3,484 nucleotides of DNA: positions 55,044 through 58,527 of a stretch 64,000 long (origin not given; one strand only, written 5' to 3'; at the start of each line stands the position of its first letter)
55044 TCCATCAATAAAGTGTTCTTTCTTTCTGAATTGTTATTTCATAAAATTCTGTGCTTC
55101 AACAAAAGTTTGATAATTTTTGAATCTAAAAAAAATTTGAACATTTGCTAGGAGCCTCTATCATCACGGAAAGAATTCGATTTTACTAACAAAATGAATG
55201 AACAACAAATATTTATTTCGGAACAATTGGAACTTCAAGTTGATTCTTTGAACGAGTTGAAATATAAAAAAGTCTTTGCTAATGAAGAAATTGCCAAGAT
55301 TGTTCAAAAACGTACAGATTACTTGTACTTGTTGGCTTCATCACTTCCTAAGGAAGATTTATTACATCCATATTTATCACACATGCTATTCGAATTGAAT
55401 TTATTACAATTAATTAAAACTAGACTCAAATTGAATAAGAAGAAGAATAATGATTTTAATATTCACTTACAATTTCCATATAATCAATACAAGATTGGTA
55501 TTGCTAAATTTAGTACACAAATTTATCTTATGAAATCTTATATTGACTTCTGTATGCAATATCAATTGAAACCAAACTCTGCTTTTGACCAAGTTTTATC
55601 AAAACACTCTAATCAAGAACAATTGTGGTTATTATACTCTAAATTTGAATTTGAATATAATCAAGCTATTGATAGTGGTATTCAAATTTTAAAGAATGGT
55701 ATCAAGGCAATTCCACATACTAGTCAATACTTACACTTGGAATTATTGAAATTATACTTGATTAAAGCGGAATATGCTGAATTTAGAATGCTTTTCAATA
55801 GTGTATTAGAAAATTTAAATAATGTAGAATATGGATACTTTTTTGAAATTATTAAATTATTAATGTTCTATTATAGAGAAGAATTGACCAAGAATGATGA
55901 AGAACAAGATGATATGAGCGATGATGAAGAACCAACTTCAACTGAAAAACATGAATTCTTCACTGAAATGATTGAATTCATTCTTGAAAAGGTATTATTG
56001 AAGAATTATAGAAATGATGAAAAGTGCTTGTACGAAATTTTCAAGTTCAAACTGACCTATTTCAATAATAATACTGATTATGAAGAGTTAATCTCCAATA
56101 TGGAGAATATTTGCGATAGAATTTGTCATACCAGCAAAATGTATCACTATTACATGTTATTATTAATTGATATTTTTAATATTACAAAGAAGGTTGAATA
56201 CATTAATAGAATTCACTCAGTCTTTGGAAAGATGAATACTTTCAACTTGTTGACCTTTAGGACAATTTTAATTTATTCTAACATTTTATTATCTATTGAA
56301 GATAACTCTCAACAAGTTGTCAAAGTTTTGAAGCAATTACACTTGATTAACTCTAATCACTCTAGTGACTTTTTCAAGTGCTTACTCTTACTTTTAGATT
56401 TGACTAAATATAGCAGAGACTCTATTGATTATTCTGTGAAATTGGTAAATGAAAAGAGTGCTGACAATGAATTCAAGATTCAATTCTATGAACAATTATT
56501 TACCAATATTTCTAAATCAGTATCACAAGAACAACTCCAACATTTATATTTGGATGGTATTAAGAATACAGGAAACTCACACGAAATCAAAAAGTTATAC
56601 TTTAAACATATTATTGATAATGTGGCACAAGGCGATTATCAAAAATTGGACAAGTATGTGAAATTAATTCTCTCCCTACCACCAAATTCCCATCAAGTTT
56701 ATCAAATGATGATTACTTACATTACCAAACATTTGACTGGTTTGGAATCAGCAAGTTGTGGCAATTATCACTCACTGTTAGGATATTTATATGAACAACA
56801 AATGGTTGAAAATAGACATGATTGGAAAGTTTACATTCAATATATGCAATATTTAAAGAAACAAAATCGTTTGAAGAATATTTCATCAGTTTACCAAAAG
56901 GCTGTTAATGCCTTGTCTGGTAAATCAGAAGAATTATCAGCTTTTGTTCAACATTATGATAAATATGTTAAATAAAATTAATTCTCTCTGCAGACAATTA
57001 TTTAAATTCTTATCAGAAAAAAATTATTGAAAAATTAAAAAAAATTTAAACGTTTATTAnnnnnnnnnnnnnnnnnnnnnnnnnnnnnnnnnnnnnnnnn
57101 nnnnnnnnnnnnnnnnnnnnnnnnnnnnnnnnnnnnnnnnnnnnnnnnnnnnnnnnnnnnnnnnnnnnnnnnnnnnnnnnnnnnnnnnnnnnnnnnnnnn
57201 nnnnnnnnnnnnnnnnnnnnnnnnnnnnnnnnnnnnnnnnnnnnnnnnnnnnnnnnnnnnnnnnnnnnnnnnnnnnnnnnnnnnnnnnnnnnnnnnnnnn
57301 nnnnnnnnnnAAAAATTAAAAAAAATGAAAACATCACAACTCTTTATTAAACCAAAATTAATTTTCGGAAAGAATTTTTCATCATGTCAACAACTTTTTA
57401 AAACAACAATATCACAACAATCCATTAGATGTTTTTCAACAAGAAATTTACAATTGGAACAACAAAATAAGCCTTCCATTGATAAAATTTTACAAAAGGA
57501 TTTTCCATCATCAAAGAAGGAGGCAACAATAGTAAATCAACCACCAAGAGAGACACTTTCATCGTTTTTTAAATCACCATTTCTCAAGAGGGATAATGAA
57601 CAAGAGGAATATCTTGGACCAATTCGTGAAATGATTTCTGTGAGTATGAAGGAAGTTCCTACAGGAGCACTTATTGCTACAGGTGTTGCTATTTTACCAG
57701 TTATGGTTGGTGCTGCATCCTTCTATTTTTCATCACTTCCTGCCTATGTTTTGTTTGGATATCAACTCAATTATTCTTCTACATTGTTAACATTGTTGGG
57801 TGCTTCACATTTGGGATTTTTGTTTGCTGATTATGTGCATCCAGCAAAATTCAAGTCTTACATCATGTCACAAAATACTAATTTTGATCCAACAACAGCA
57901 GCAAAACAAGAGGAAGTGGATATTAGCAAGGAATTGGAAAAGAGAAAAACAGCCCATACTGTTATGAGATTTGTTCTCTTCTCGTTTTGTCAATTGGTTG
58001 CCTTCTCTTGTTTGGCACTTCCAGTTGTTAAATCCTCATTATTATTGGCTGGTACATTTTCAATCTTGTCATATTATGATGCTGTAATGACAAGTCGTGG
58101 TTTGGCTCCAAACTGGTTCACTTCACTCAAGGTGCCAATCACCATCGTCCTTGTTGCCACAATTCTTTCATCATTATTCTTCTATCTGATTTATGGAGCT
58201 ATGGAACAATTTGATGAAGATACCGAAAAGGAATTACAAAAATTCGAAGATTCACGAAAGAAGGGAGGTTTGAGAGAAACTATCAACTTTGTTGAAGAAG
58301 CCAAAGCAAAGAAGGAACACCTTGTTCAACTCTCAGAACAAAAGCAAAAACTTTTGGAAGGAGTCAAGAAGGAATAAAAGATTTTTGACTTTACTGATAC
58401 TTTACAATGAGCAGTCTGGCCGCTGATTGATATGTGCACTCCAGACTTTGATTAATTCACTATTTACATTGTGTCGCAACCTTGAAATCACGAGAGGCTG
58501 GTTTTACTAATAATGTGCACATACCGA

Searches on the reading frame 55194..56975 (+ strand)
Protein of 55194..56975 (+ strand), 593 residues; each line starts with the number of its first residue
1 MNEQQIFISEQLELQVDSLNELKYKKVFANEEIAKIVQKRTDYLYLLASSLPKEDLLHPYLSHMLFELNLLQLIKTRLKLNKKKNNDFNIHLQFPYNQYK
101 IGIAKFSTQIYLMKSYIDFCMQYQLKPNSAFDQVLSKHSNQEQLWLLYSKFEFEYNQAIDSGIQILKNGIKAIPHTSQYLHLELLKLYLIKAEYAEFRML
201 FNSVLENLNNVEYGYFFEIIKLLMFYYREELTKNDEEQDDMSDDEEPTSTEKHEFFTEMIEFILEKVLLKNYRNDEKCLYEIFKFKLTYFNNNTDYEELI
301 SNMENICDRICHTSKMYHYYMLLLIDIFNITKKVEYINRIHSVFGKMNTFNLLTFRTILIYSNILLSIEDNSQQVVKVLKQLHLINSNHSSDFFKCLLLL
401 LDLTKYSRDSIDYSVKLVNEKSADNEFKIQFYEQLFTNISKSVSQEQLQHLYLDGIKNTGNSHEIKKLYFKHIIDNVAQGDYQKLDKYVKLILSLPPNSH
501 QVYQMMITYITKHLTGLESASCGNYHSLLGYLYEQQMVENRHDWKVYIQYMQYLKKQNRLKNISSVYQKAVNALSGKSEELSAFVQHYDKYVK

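Call 11: search_protein_families(library=pfam, proteins=[window:55194-56975:+])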
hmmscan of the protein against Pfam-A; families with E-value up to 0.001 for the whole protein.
window:55194-56975:+ (593 aa): 1 family
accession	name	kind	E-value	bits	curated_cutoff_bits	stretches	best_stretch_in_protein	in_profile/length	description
PF08640.17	U3_assoc_6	-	3e-09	37.1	24.7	1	12-84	1-72/85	U3 small nucleolar RNA-associated protein 6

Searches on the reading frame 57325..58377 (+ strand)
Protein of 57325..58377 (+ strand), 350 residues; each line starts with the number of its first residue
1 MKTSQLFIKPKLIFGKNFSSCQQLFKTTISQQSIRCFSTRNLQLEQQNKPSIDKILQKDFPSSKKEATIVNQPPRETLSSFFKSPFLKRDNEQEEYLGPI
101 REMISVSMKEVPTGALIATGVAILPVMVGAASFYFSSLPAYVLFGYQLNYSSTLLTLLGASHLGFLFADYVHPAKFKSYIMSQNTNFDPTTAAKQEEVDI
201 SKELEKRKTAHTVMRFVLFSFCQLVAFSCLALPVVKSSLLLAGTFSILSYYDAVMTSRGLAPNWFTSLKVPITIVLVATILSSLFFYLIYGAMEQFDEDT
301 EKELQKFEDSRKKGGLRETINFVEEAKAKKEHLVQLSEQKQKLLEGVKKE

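Call 11: search_protein_families(library=pfam, proteins=[window:57325-58377:+])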
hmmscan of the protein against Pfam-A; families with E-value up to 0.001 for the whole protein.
window:57325-58377:+ (350 aa): 1 family
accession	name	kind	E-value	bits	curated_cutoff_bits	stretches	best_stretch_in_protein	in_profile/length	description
PF11911.13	DUF3429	-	5.9e-11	43.2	39.1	1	205-284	63-143/144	Protein of unknown function (DUF3429)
